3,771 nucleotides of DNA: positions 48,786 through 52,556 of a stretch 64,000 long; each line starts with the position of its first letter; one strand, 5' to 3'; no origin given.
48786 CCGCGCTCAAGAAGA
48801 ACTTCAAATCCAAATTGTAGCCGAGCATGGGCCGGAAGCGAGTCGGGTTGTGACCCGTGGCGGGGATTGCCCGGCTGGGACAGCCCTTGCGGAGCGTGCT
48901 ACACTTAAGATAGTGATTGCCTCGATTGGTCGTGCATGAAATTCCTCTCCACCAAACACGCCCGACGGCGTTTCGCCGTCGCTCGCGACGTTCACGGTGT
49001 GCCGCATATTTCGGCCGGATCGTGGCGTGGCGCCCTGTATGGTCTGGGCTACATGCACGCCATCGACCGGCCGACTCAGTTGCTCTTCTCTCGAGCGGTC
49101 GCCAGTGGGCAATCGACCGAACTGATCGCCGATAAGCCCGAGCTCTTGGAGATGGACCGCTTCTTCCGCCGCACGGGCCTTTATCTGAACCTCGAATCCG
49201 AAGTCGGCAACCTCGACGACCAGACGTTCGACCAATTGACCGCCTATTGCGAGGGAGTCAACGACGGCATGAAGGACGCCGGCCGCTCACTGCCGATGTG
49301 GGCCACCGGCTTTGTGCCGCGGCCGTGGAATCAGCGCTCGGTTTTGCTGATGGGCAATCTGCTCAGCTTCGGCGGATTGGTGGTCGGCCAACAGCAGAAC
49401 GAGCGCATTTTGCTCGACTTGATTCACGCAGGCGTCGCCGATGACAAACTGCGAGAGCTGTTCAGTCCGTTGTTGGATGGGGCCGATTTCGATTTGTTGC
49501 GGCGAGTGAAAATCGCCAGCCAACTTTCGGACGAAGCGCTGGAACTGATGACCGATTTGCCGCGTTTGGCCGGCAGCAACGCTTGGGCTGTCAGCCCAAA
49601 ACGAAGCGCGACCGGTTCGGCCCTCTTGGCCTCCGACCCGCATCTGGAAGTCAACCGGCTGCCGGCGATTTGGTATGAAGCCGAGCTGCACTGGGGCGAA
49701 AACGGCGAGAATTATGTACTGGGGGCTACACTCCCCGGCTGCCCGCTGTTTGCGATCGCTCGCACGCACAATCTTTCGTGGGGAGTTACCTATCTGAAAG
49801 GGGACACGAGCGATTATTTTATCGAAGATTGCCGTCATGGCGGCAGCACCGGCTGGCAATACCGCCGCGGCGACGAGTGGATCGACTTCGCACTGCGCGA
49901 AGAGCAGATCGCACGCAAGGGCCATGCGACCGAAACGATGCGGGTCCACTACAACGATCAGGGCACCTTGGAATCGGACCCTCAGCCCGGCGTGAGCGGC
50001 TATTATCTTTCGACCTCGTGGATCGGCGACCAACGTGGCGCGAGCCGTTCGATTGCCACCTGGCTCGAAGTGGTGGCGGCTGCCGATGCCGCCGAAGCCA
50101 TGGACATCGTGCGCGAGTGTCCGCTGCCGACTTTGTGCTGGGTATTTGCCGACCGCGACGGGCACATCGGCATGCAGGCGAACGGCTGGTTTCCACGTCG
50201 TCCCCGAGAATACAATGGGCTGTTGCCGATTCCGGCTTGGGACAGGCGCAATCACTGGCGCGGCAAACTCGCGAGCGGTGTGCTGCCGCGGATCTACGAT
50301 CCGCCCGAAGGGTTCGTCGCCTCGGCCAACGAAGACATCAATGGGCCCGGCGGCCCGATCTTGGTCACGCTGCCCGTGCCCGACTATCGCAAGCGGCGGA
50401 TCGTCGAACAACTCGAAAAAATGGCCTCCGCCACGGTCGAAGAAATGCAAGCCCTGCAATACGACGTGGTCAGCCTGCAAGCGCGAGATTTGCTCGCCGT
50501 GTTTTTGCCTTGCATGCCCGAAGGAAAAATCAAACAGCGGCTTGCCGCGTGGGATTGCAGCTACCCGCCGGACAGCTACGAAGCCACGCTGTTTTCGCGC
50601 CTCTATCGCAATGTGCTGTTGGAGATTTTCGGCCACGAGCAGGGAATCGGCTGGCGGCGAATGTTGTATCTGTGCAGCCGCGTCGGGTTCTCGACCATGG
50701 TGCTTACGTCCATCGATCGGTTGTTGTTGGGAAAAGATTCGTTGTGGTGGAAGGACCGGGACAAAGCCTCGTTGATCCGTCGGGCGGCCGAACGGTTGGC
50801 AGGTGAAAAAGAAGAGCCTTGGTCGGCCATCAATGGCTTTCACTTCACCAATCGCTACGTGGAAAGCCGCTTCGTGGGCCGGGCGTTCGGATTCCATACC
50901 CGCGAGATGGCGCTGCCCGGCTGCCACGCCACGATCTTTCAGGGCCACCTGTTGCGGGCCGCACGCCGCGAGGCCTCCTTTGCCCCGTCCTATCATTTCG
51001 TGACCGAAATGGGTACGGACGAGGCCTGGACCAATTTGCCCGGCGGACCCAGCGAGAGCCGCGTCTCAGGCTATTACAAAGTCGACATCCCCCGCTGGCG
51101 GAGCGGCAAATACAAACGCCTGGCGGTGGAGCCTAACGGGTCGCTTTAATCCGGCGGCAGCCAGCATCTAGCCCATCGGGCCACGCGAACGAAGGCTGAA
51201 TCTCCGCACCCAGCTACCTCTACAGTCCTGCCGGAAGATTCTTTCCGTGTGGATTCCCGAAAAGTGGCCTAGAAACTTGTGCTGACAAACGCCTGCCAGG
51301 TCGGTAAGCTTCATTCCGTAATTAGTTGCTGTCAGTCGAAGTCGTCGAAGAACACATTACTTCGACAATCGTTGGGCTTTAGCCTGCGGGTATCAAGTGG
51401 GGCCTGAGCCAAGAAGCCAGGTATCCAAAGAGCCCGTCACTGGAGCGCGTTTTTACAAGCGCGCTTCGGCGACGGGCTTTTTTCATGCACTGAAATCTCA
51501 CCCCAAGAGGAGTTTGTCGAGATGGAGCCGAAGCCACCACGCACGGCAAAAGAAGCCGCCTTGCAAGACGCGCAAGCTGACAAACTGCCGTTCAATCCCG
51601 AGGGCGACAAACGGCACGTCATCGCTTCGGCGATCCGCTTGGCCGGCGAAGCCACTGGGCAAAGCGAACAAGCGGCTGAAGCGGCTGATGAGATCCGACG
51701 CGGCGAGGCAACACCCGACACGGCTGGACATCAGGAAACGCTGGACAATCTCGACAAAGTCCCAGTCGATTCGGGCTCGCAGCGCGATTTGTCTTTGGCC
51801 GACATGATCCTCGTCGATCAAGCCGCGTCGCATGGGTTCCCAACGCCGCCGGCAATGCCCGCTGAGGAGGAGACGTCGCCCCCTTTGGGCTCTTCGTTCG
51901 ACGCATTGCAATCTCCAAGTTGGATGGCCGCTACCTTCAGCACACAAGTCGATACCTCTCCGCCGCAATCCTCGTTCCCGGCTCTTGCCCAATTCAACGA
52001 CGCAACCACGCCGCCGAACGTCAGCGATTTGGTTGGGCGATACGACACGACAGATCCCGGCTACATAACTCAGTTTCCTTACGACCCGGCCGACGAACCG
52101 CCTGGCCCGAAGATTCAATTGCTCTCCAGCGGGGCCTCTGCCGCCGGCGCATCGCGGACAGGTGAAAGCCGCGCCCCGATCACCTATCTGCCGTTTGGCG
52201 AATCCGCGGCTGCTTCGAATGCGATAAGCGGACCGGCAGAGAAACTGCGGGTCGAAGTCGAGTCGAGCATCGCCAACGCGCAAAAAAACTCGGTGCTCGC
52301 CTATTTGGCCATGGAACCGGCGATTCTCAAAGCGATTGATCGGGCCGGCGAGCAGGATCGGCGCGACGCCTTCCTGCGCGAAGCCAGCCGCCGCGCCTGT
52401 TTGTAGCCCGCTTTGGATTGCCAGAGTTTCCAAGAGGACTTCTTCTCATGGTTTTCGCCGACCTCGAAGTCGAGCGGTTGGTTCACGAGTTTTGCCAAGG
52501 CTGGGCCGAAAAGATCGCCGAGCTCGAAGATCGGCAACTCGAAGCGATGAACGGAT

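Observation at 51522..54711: Lower-GC three-gene cassette: disordered acidic protein, signal-less metzincin-like protein, ATGA-coupled membrane partner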

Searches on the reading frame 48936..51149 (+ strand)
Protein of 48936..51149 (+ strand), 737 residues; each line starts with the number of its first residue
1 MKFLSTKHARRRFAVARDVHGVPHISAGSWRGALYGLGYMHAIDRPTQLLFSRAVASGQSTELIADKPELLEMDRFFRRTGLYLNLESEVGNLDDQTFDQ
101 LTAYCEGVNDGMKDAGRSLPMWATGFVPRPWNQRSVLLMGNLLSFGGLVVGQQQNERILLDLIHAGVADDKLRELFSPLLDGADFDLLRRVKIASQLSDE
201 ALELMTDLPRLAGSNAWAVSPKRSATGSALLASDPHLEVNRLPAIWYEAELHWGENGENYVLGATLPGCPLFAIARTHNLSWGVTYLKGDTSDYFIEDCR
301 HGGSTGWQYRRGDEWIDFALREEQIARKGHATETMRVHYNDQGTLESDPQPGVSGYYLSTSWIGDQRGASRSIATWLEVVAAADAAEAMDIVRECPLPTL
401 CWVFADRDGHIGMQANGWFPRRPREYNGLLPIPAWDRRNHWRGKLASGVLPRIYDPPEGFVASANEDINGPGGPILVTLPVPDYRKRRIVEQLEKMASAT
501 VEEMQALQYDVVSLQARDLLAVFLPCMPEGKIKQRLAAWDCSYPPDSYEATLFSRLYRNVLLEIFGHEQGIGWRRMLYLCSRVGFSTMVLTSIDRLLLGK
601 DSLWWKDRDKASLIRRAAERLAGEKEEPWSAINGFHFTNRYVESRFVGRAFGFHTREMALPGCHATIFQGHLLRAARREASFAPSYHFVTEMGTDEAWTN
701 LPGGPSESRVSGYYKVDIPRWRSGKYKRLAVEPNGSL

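Call 3: search_protein_families(library=pfam, proteins=[window:48936-51149:+], max_evalue=1)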
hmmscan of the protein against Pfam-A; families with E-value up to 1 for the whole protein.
window:48936-51149:+ (737 aa): 1 family
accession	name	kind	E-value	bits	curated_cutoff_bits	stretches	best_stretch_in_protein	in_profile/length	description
PF01804.23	Penicil_amidase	-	3.5e-132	443.2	21.3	1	15-732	4-669/675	Penicillin amidase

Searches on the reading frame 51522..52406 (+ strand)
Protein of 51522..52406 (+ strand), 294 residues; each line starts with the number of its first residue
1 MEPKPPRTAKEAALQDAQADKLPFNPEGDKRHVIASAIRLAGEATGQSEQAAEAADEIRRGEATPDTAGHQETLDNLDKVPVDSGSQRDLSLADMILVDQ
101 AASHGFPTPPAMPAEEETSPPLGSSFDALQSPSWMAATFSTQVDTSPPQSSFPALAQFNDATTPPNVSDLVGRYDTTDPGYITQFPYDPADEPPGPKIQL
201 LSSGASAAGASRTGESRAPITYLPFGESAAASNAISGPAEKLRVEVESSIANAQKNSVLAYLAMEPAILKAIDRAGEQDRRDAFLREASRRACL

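Call 3: search_protein_families(library=pfam, proteins=[window:51522-52406:+], max_evalue=1)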
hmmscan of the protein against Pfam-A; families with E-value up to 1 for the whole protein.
window:51522-52406:+ (294 aa): 0 families

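Call 4: search_protein_families(library=ncbifam, proteins=[window:51522-52406:+], max_evalue=1)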
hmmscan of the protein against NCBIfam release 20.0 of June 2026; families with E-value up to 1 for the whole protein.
window:51522-52406:+ (294 aa): 0 families

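Call 5: search_protein_families(library=padloc, proteins=[window:51522-52406:+], max_evalue=1)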
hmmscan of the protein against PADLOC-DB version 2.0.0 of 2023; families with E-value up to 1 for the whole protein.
window:51522-52406:+ (294 aa): 0 families

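Call 16: find_homologous_proteins(query=window:51522-52406:+)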
Query window:51522-52406:+ (294 aa): 12 proteins with E <= 0.001 among 8000 candidates.
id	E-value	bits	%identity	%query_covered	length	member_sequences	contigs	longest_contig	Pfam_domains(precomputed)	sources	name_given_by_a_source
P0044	9.5e-184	628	100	100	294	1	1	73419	-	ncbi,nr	ncbi:MAG: hypothetical protein HY288_12025 [Planctomycetia bacterium]|nr:hypothetical protein [Planc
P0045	1.4e-90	322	55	100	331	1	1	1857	-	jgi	jgi:hypothetical protein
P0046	5.8e-82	294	51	100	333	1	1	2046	-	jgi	jgi:hypothetical protein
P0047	2.4e-79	285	49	100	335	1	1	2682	-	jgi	jgi:hypothetical protein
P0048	2.8e-78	282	49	100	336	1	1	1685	-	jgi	jgi:hypothetical protein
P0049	4.2e-72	262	46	100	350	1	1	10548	-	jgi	jgi:hypothetical protein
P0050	1.3e-71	260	51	100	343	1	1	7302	-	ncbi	-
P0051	7.2e-71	257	48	100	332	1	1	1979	-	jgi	jgi:hypothetical protein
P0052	7.5e-68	248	45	100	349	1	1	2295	-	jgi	jgi:hypothetical protein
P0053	4.3e-53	199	41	100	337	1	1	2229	-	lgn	-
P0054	1.8e-52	197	49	67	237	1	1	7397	-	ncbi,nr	ncbi:MAG TPA: hypothetical protein VGZ26_04315, partial [Pirellulales bacterium]|nr:hypothetical pro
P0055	8.6e-23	100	52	37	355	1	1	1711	-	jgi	jgi:hypothetical protein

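Call 82: find_encoding_contigs(protein=P0050, flank=8000, max_places=2)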
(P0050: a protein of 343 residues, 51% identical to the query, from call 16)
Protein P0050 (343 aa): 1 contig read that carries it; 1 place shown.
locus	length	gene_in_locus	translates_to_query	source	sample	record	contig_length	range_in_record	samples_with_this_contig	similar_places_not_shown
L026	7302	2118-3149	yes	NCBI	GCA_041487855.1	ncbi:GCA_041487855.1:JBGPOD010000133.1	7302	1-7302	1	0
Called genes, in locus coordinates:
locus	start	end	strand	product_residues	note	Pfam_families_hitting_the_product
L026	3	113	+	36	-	?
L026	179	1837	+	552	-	PF02861:Clp_N (weak), PF17792:ThiD2, PF02581:TMP-TENI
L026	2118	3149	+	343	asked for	-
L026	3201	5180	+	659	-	PF12639:Colicin-DNase, PF14414:WHH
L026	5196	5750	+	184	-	PF09346:SMI1_KNR4, PF14568:SUKH_6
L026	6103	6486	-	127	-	-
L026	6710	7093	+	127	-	PF09346:SMI1_KNR4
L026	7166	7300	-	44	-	?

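Call 84: search_protein_families(library=phrogs, proteins=[window:51522-52403:+], max_evalue=0.1)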
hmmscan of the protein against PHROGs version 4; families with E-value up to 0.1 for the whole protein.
window:51522-52403:+ (294 aa): 0 families

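Call 88: search_protein_families(library=pfam, alignment_id=A4, max_evalue=10)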
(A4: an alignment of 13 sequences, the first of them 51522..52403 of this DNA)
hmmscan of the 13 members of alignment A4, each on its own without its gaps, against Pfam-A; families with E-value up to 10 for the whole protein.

A. member 1, window:51522-52403:+ (294 aa): 0 families

B. families by the number of members that match (of 13 scanned): 0 families

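Call 96: find_related_loci(query=A4, collection=viral_contigs, flank=10000)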
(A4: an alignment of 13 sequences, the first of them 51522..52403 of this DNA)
Query A4 (294 aa) in viral_contigs; peptide patterns used: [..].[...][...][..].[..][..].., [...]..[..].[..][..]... (x = any residue, [..] = any of these).
95 stretches matched a pattern, but none encodes a relative of the query by tblastn (E <= 1e-3).
